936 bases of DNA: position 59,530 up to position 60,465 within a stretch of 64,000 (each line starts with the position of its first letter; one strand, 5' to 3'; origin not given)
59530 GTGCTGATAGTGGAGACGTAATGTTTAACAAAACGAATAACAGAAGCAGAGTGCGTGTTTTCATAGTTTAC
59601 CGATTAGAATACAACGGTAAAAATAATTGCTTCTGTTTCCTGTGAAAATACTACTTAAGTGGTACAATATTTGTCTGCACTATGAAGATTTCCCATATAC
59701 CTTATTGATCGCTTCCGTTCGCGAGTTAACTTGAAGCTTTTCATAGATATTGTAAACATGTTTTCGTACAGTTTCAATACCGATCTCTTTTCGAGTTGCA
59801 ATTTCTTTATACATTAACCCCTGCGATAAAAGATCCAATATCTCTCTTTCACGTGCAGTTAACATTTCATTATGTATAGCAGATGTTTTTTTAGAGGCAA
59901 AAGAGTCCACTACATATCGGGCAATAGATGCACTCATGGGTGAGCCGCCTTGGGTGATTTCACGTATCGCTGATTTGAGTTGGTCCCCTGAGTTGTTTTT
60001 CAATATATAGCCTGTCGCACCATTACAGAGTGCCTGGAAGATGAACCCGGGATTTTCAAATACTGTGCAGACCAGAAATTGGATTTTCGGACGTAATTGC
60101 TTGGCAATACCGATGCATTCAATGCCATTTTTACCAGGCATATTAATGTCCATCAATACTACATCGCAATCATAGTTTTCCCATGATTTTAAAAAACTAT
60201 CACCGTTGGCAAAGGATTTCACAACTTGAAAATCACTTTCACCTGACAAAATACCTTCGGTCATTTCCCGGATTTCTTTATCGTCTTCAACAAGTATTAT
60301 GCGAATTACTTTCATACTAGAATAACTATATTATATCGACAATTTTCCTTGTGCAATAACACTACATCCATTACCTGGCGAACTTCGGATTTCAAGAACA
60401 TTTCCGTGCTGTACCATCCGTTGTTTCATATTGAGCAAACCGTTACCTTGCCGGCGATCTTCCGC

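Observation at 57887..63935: Locus B: the same fibre/cargo pair split by a dedicated TPR-kinase/LuxR two-component system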

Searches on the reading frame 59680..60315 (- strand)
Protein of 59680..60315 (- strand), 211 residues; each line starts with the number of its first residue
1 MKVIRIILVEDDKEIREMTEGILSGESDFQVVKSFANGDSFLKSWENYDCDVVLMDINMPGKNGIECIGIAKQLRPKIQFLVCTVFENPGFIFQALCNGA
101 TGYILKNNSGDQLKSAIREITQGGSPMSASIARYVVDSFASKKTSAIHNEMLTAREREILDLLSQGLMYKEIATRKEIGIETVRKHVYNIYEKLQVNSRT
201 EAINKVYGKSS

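Call 3: search_protein_families(library=pfam, proteins=[window:59680-60315:-], max_evalue=0.01)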
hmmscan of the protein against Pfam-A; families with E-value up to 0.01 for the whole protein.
window:59680-60315:- (211 aa): 4 families
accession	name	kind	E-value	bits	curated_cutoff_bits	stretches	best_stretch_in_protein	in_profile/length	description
PF00072.30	Response_reg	-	3.8e-22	79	30.2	1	6-118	1-111/111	Response regulator receiver domain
PF00196.25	GerE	-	1.7e-15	56.8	23.5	1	151-204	2-55/57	Bacterial regulatory proteins, luxR family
PF08281.18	Sigma70_r4_2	-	0.00097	19.2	25.7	1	150-194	9-54/54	Sigma-70, region 4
PF14493.12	HTH_40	-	0.0087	16.8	27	0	158-196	4-43/89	Helix-turn-helix domain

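Call 4: search_protein_families(library=ncbifam, proteins=[window:59680-60315:-], max_evalue=0.01)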
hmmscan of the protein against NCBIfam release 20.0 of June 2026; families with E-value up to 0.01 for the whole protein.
window:59680-60315:- (211 aa): 95 families (the best 25 are shown)
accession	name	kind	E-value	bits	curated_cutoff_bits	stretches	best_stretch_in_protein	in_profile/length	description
NF052445.1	RespRegMctR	equivalog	4.3e-34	117.7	300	1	4-202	2-195/205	two-component system response regulator MctR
NF007935.0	PRK10651.1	equivalog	4.9e-34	117.4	250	1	4-203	7-207/216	two-component system response regulator NarL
NF047785.1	respo_reg_MadR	equivalog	3.7e-32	111.4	300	1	4-204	1-201/209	MadR family response regulator transcription factor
NF011896.0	PRK15369.1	equivalog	8.1e-32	110.5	242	1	1-205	1-203/211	two component system response regulator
NF007708.0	PRK10403.1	equivalog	6.6e-28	97.6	343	1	4-202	7-204/215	nitrate/nitrite response regulator protein NarP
NF007685.0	PRK10360.1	equivalog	1.4e-25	90.2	258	1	4-206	2-192/196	response regulator transcription factor UhpA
NF007018.1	PRK09483.1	equivalog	9.2e-25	87.6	280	1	4-201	2-198/217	UvrY/SirA/GacA family response regulator transcription factor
NF007403.0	PRK09935.1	equivalog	3.1e-21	75.9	271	1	1-204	1-202/210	fimbria biosynthesis transcriptional regulator FimZ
NF041830.1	RR_TF_ErdR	exception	5.7e-20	71.9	390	1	31-202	33-201/213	response regulator transcription factor ErdR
NF040749.1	tetrathio_RR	equivalog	1.1e-18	67.7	290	1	6-205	2-187/191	tetrathionate respiration response regulator TtrR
NF006900.1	PRK09390.1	equivalog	8.9e-17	61.3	255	1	5-202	6-193/203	response regulator FixJ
NF041367.1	CheY_Halo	equivalog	1.9e-16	60.4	200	1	7-120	2-113/114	chemotaxis protein CheY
NF007505.1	PRK10100.1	equivalog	4e-16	59.3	250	1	105-204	98-197/204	biofilm master transcriptional regulator CsgD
NF001965.0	PRK00742.1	subfamily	1.3e-14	54.2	293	1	2-117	2-120/357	chemotaxis-specific protein-glutamate methyltransferase CheB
NF008098.0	PRK10840.1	equivalog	6e-14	52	235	1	29-200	29-199/216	response regulator transcription factor RcsB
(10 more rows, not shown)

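Call 86: search_protein_families(library=padloc, proteins=[window:59680-60315:-], max_evalue=0.001)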
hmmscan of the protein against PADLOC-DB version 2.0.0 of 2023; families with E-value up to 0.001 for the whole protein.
window:59680-60315:- (211 aa): 3 families
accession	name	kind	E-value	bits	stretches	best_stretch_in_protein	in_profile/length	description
PDLC01851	CARF3--CARF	-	1.3e-07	29.4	1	113-199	170-257/279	-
PDLC01855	CARF3--CARF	-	5.3e-06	24.3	1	142-196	209-262/288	-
PDLC00405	SduA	-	0.00026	18.6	1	4-73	7-74/323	DUF4263 domain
